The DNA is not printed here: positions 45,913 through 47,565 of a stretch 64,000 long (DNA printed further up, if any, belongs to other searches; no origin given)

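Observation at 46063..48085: Cytoplasmic DsrE-like sulfur-carrier-fold protein in an operon with a FadL/TodX-type outer-membrane channel, beside the dsr cluster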

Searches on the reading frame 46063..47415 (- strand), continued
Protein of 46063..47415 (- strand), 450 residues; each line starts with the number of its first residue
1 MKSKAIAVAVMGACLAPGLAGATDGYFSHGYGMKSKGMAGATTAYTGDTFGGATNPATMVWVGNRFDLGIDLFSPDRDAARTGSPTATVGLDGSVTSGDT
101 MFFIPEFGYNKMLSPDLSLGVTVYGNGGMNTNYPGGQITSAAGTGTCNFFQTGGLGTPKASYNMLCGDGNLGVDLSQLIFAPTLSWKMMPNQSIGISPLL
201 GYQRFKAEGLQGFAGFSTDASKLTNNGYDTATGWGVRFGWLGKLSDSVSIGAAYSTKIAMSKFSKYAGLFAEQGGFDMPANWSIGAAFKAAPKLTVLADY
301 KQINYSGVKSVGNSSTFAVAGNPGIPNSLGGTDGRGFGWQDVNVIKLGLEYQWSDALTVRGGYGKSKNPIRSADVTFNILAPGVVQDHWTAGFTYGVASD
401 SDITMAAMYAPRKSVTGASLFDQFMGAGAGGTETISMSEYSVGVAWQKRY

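Call 47: fold_search(model_id=the predicted structure, library=pdb)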
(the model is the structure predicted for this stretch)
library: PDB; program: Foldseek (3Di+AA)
matches with E <= 10: 1114; with E <= 0.001: 619
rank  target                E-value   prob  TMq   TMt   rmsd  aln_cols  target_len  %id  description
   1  3pgs_A                2.8e-33  1.00  0.67  0.70   6.8       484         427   16  Phe3Gly mutant of EcFadL (released 2011-05-25)
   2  3bs0_A                3.3e-33  1.00  0.65  0.71   6.7       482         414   20  Crystal structure of the P. putida toluene transporter TodX (released 2008-06-10)
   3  3pf1_A                2.9e-32  1.00  0.67  0.71   6.7       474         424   16  E. coli FadL Asp348Ala mutant (released 2011-05-25)
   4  3pgs_B                6.8e-32  1.00  0.64  0.67   7.2       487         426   16  Phe3Gly mutant of EcFadL (released 2011-05-25)
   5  3dwn_A                1.1e-31  1.00  0.66  0.71   7.1       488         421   16  Crystal structure of the long-chain fatty acid transporter FadL mutant A77E/S100R (released 2008-12-16)
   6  2r88_A                1.5e-30  1.00  0.62  0.76   7.3       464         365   15  Crystal structure of the long-chain fatty acid transporter FadL mutant delta S3 kink (released 2008-09-23)
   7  3pgu                  1.9e-30  1.00  0.68  0.74   8.0       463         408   16  Phe3Glu mutant of EcFadL (released 2011-05-25)
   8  3brz                  2.0e-30  1.00  0.64  0.71   6.9       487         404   20  Crystal structure of the Pseudomonas putida toluene transporter TodX (released 2008-06-10)
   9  2r89_A                4.4e-30  1.00  0.65  0.79   4.2       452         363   15  Crystal structure of the long-chain fatty acid transporter FadL mutant delta N3 (released 2008-09-23)
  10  3pgr                  6.9e-30  1.00  0.66  0.78   5.8       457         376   15  Asp348Arg mutant of EcFadL (released 2011-05-25)
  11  6z37                  6.9e-30  1.00  0.67  0.71   6.3       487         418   20  TodX monoaromatic hydrocarbon channel deltaS2 mutant (released 2020-11-04)
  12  2r4l_A                1.1e-29  1.00  0.64  0.69   7.0       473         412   16  Crystal structure of the long-chain fatty acid transporter FadL mutant P34A (released 2008-09-16)
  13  3dwo                  1.1e-29  1.00  0.59  0.60   8.8       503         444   13  Crystal structure of a Pseudomonas aeruginosa FadL homologue (released 2008-12-16)
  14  1t16_A                1.7e-29  1.00  0.65  0.68   7.0       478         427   16  Crystal structure of the bacterial fatty acid transporter FadL from Escherichia coli (released 2004-06-15)
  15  3bry_A                2.1e-29  1.00  0.60  0.68   7.7       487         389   18  Crystal structure of the Ralstonia pickettii toluene transporter TbuX (released 2008-06-10)
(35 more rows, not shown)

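Call 49: find_encoding_contigs(protein=P0106, flank=10000, max_places=1)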
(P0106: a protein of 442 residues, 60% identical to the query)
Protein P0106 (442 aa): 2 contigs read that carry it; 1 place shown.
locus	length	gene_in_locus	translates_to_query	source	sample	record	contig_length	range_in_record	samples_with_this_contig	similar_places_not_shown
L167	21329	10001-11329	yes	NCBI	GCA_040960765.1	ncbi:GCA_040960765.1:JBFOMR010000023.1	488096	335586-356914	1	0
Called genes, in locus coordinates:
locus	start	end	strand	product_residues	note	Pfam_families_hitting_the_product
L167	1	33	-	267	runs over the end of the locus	-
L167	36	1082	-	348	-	PF00890:FAD_binding_2 (weak), PF01494:FAD_binding_3 (weak), PF03486:HI0933_like (faint), PF07992:Pyr_redox_2, PF12831:FAD_oxidored, PF13450:NAD_binding_8, PF13454:NAD_binding_9 (faint), PF13738:Pyr_redox_3 (faint), +1 more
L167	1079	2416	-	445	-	PF02754:CCG (weak)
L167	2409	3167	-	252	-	PF12838:Fer4_7 (faint), PF13534:Fer4_17 (weak), PF13183:Fer4_8, PF13187:Fer4_9, PF13237:Fer4_10 (faint)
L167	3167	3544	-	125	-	PF02635:DsrE (weak), PF13686:DrsE_2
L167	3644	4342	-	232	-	PF00117:GATase (weak)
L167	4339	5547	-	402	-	PF04055:Radical_SAM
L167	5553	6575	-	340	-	PF01266:DAO (faint), PF01494:FAD_binding_3 (faint), PF05834:Lycopene_cycl (faint), PF07992:Pyr_redox_2 (faint), PF22578:GGR_cat (weak)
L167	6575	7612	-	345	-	PF04055:Radical_SAM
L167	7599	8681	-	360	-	PF00850:Hist_deacetyl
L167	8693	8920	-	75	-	PF01206:TusA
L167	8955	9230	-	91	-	PF02583:Trns_repr_metal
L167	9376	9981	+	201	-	PF13686:DrsE_2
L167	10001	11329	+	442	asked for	PF03349:Toluene_X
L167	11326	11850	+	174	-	PF02036:SCP2 (weak)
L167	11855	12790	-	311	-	PF00126:HTH_1, PF03466:LysR_substrate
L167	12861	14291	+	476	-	PF02788:RuBisCO_large_N, PF00016:RuBisCO_large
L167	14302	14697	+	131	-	PF00101:RuBisCO_small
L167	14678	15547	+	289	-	PF00004:AAA, PF13401:AAA_22 (faint), PF17866:AAA_lid_6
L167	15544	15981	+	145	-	PF00702:Hydrolase (weak), PF13419:HAD_2 (weak)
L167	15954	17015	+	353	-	PF00316:FBPase, PF18913:FBPase_C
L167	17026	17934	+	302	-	PF00485:PRK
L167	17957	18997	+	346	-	PF01116:F_bP_aldolase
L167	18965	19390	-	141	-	PF00042:Globin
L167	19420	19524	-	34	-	-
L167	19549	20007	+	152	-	-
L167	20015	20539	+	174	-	PF13098:Thioredoxin_2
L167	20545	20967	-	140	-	PF03625:DUF302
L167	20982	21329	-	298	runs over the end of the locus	PF04976:DmsC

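Call 50: find_encoding_contigs(protein=P0032, flank=10000, max_places=1)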
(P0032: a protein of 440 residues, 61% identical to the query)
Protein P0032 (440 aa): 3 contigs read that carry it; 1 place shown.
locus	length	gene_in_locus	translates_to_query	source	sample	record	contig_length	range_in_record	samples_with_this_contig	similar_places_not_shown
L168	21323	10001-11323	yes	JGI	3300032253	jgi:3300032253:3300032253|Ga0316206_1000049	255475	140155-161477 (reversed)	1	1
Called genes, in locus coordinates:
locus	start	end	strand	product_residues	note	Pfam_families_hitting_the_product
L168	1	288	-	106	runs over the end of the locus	PF08770:SoxZ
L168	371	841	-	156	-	PF13501:SoxY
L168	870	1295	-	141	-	PF13442:Cytochrome_CBB3 (weak)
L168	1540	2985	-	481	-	PF01435:Peptidase_M48, PF13428:TPR_14 (faint), PF14559:TPR_19 (weak)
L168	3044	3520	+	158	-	PF01967:MoaC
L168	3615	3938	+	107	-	PF00581:Rhodanese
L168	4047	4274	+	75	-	PF01206:TusA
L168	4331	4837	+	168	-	PF02635:DsrE (faint), PF13686:DrsE_2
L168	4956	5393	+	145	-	PF01597:GCV_H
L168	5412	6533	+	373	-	PF04055:Radical_SAM (weak)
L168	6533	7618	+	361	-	PF21948:LplA-B_cat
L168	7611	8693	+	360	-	PF01266:DAO (faint), PF01494:FAD_binding_3 (weak), PF12831:FAD_oxidored (weak), PF22578:GGR_cat (weak)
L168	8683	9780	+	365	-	PF04055:Radical_SAM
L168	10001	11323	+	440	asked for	PF03349:Toluene_X, PF10677:DUF2490 (faint)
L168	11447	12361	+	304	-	-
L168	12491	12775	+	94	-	-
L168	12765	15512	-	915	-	PF00133:tRNA-synt_1, PF09334:tRNA-synt_1g (weak), PF13603:tRNA-synt_1_2 (weak), PF09334:tRNA-synt_1g, PF08264:Anticodon_1, PF10458:Val_tRNA-synt_C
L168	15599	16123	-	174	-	-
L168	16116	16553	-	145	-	PF04364:DNA_pol3_chi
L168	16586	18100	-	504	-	PF02789:Peptidase_M17_N, PF00883:Peptidase_M17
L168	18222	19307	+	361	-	PF03739:LptF_LptG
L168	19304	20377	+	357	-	PF03739:LptF_LptG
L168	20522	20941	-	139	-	PF06271:RDD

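Call 51: find_encoding_contigs(protein=P0030, flank=10000, max_places=1)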
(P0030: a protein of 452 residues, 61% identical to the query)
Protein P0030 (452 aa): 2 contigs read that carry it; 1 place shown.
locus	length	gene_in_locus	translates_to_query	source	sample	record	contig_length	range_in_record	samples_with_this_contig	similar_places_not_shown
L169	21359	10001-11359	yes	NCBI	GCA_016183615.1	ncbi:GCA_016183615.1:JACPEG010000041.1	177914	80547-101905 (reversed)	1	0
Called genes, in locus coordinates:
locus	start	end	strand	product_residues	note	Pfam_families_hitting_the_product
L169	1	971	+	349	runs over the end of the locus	PF00890:FAD_binding_2 (weak), PF03486:HI0933_like (faint), PF07992:Pyr_redox_2, PF12831:FAD_oxidored, PF13450:NAD_binding_8 (weak), PF13454:NAD_binding_9 (faint), PF13738:Pyr_redox_3 (faint)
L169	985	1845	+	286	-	-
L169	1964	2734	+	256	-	PF12838:Fer4_7 (faint), PF13183:Fer4_8, PF13187:Fer4_9, PF13534:Fer4_17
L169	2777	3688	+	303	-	PF02754:CCG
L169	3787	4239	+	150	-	PF01597:GCV_H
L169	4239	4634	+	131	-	PF02635:DsrE, PF13686:DrsE_2 (faint)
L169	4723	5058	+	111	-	PF01597:GCV_H, PF00364:Biotin_lipoyl (faint)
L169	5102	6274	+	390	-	PF04055:Radical_SAM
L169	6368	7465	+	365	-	PF21948:LplA-B_cat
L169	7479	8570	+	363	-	PF05834:Lycopene_cycl (faint), PF12831:FAD_oxidored (weak), PF01266:DAO (weak), PF01494:FAD_binding_3 (weak), PF22578:GGR_cat (weak)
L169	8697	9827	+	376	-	PF04055:Radical_SAM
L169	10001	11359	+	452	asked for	PF03349:Toluene_X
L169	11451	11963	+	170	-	PF02036:SCP2 (weak)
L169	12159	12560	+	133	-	-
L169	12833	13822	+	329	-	PF21948:LplA-B_cat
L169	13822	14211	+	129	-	-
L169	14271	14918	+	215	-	PF02798:GST_N, PF13417:GST_N_3, PF13409:GST_N_2, PF00043:GST_C, PF13410:GST_C_2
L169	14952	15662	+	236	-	PF13417:GST_N_3 (weak), PF10568:Tom37, PF17172:GST_N_4, PF17171:GST_C_6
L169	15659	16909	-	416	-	PF05977:MFS_3, PF07690:MFS_1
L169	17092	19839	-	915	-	PF00133:tRNA-synt_1, PF09334:tRNA-synt_1g (weak), PF13603:tRNA-synt_1_2 (faint), PF08264:Anticodon_1, PF10458:Val_tRNA-synt_C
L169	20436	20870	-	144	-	PF04364:DNA_pol3_chi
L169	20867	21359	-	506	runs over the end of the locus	PF02789:Peptidase_M17_N, PF00883:Peptidase_M17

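Call 71: search_protein_families(library=pfam, proteins=[L168:11447-12361:+, L169:11451-11963:+, L167:8955-9230:-], max_evalue=1)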
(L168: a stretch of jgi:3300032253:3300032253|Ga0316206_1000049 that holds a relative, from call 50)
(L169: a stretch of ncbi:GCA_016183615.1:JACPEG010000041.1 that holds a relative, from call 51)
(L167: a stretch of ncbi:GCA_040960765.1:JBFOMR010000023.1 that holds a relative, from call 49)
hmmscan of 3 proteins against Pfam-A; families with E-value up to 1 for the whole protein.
L168:11447-12361:+ (304 aa): 1 family
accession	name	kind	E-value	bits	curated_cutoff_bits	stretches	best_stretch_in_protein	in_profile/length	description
PF13428.12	TPR_14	-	0.025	15.7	23.5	0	170-190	11-31/44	Tetratricopeptide repeat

L169:11451-11963:+ (170 aa): 1 family
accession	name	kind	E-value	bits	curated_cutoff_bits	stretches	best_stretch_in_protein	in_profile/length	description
PF02036.22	SCP2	-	7.5e-07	29.9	21.3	1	65-150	22-100/101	SCP-2 sterol transfer family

L167:8955-9230:- (91 aa): 1 family
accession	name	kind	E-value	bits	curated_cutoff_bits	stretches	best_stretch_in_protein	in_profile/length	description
PF02583.22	Trns_repr_metal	-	4e-19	69.2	22.8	1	12-87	2-73/78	Metal-sensitive transcriptional repressor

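Call 72: search_protein_families(library=ncbifam, proteins=[L168:11447-12361:+, L169:11451-11963:+, L167:8955-9230:-, L085:9465-9935:+, L074:5150-5767:+], max_evalue=0.1)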
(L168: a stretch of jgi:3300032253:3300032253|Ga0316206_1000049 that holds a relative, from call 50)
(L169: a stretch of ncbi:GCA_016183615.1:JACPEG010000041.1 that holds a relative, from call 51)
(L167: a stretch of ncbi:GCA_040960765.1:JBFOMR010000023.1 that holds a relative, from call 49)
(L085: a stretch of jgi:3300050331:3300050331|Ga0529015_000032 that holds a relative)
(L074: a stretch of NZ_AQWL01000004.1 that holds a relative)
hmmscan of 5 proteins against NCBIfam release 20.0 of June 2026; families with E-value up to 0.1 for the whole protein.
L168:11447-12361:+ (304 aa): 0 families

L169:11451-11963:+ (170 aa): 0 families

L167:8955-9230:- (91 aa): 3 families
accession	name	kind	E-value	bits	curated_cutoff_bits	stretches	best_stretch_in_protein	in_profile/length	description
NF008464.0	PRK11352.1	equivalog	1.2e-10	41.6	133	1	7-69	3-65/91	formaldehyde-responsive transcriptional repressor FrmR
NF011613.0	PRK15039.1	equivalog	4.7e-09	36.8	138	1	10-67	6-63/90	Ni(II)/Co(II)-binding transcriptional repressor RcnR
NF052430.1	repress_RicR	exception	9e-08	32.6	175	1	12-56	8-52/93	copper-sensing transcriptional repressor RicR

L085:9465-9935:+ (156 aa): 1 family
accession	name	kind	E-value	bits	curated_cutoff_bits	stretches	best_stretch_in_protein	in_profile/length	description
NF047629.1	SulfCarrDsrE2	equivalog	1.1e-84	282.4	210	1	1-156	1-159/159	sulfur carrier protein DsrE2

L074:5150-5767:+ (205 aa): 1 family
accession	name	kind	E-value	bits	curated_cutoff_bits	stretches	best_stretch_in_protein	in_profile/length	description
NF047629.1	SulfCarrDsrE2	equivalog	9.5e-79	263.1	210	1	37-205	1-159/159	sulfur carrier protein DsrE2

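Call 74: find_encoding_contigs(protein=window:46063-47415:-, flank=3000, max_places=3)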
Protein window:46063-47415:- (450 aa): 1 contig read that carries it; 1 place shown.
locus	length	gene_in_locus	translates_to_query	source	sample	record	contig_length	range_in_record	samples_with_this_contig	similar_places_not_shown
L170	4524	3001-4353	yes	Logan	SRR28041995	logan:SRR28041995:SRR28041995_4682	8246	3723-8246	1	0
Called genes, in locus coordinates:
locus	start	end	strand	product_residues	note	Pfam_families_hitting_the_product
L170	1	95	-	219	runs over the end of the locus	PF00072:Response_reg, PF08281:Sigma70_r4_2 (faint), PF00196:GerE, PF13936:HTH_38 (weak)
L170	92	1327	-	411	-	PF13185:GAF_2, PF07730:HisKA_3, PF13581:HATPase_c_2 (weak), PF02518:HATPase_c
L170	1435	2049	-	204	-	PF13875:DUF4202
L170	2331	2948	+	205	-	PF13686:DrsE_2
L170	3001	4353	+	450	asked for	PF03349:Toluene_X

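Call 75: find_encoding_contigs(protein=P0001, flank=5000, max_places=3)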
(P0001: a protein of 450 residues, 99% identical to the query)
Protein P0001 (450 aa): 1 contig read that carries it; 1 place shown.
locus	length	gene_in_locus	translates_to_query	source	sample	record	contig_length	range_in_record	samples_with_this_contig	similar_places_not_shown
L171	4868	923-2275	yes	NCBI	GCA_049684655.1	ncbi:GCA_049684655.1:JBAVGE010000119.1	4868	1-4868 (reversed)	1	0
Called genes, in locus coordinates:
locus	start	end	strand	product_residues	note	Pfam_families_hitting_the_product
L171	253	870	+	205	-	PF13686:DrsE_2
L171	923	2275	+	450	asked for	PF03349:Toluene_X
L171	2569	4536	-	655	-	PF13520:AA_permease_2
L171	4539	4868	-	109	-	PF00515:TPR_1 (faint), PF03704:BTAD (weak), PF07719:TPR_2 (faint), PF13181:TPR_8 (faint), PF13428:TPR_14 (weak), PF13432:TPR_16, PF14559:TPR_19 (weak)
